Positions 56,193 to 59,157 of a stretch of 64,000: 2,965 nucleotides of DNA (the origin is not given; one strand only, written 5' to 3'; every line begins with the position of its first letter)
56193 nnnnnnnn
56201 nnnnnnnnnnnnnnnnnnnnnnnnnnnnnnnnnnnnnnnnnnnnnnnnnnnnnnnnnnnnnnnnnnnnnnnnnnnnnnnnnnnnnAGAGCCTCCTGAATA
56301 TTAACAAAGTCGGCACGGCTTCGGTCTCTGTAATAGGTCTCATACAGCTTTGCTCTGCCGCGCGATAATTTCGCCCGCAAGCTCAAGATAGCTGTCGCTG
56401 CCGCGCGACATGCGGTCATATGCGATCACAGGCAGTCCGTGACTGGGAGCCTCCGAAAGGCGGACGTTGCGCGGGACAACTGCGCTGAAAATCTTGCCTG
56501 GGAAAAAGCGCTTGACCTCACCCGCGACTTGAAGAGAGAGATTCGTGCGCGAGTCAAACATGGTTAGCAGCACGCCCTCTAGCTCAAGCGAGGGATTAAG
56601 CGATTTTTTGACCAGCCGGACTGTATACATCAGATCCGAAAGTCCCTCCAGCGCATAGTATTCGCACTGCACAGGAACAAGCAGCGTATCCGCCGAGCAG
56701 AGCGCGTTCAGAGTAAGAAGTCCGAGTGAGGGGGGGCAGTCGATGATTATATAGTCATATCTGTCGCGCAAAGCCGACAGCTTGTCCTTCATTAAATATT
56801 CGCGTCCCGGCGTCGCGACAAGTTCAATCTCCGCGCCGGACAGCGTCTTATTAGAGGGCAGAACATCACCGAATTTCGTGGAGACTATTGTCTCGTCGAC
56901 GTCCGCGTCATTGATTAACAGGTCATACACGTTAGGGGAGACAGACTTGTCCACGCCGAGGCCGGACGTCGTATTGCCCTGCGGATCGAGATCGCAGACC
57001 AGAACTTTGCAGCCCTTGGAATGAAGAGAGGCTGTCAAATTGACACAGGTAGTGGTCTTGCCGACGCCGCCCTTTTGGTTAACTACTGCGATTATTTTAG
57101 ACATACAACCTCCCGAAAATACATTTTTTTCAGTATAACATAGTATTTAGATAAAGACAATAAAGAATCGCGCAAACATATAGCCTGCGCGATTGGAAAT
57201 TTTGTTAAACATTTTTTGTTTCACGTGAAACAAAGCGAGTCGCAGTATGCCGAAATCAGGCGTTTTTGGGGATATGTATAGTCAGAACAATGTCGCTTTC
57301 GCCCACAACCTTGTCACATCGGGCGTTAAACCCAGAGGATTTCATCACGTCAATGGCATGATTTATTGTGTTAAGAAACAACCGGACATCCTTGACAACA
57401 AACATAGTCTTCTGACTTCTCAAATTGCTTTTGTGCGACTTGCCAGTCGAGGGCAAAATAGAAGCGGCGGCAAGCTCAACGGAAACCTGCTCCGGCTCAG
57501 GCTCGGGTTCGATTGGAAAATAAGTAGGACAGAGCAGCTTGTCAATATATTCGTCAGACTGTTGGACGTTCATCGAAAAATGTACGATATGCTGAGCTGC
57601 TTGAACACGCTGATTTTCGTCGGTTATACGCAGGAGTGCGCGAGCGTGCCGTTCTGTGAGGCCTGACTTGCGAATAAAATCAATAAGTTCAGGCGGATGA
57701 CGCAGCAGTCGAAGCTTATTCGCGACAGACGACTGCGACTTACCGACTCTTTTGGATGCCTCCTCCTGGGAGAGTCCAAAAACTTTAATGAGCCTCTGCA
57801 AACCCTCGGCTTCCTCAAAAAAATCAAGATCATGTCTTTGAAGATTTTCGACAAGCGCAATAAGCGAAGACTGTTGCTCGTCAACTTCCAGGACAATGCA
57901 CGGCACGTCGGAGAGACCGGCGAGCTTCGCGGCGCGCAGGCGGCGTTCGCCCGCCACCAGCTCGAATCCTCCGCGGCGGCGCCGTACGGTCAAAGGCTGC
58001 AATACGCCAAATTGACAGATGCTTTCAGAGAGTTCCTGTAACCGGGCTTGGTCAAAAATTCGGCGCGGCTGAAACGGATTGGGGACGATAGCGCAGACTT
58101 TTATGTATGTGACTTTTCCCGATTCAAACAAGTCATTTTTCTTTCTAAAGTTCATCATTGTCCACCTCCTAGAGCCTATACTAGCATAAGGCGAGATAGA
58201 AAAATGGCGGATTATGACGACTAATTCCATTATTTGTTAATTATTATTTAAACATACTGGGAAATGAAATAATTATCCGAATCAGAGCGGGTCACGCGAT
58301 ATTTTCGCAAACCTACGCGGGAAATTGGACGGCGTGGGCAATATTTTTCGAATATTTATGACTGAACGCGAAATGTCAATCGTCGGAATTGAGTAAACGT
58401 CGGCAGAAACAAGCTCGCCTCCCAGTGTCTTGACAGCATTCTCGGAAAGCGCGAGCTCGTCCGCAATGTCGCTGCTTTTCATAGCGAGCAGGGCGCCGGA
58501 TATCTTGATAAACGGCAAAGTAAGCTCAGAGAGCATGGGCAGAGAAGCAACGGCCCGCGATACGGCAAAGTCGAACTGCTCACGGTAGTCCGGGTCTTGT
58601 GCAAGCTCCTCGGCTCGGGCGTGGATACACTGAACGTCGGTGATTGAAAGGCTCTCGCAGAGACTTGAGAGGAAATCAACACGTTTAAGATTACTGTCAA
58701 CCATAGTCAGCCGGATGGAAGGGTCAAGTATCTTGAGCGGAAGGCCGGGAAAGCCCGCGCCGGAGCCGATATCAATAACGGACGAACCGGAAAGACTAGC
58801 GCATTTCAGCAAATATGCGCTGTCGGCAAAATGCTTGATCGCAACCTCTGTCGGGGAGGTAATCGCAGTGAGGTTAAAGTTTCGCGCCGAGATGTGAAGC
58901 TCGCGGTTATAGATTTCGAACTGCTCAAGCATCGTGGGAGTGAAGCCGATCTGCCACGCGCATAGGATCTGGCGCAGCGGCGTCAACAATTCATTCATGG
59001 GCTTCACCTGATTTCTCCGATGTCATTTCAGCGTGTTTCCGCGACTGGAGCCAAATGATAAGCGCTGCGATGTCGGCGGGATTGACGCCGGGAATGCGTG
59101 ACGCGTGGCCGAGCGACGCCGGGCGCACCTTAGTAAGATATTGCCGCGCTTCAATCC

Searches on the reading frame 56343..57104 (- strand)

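Call 63: search_protein_families(library=pfam, proteins=[window:56343-57104:-], max_evalue=0.001)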
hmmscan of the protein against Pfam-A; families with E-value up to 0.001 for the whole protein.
window:56343-57104:- (254 aa): 7 families
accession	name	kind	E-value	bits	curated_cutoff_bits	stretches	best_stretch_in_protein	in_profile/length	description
PF13614.12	AAA_31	-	1.8e-66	223.9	27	1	2-174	1-176/177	AAA domain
PF01656.29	CbiA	-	7.6e-26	91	25.4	1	5-226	1-125/125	CobQ/CobB/MinD/ParA nucleotide binding domain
PF09140.17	MipZ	-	1e-12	48.4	20.7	1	4-45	2-43/262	ATPase MipZ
PF10609.15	ParA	-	4.8e-10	39.7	27.1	1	2-131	3-127/246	NUBPL iron-transfer P-loop NTPase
PF00142.24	Fer4_NifH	-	1.6e-09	38.1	25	1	8-69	5-65/271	4Fe-4S iron sulfur cluster binding proteins, NifH/frxC family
PF06564.18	CBP_BcsQ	-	1.2e-08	35.3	21.3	1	3-243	2-230/234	Cellulose biosynthesis protein BcsQ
PF02374.21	ArsA_ATPase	-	2.4e-05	24.1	24.3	1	7-125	5-134/305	Anion-transporting ATPase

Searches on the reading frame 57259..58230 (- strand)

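Call 63: search_protein_families(library=pfam, proteins=[window:57259-58230:-], max_evalue=0.001)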
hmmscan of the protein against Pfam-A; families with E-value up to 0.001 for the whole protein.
window:57259-58230:- (324 aa): 2 families
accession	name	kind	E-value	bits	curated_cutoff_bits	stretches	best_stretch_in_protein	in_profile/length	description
PF17762.8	HTH_ParB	-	3.3e-31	107.9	22.6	1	134-232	2-100/102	ParB HTH domain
PF02195.25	ParB_N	-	8.5e-29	99.9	26.3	1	40-131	3-95/95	ParB N-terminal domain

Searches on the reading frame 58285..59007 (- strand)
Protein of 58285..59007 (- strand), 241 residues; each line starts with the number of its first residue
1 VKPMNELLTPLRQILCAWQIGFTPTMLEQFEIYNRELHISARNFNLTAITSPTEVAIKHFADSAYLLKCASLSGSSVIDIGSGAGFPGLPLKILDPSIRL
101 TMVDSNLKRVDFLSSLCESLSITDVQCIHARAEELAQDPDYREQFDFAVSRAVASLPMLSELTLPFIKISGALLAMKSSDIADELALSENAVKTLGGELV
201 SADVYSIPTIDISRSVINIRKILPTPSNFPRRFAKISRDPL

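Call 63: search_protein_families(library=pfam, proteins=[window:58285-59007:-], max_evalue=0.001)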
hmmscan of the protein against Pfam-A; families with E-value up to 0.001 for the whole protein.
window:58285-59007:- (241 aa): 3 families
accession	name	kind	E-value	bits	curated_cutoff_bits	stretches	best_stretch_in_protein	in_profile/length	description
PF02527.21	GidB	-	1.4e-44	152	27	1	27-201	2-172/184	rRNA small subunit methyltransferase G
PF05175.20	MTS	-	3.7e-05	23.9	23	1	65-138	22-93/170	Methyltransferase small domain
PF13847.12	Methyltransf_31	-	0.0002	21.5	27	1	73-154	3-84/145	Methyltransferase domain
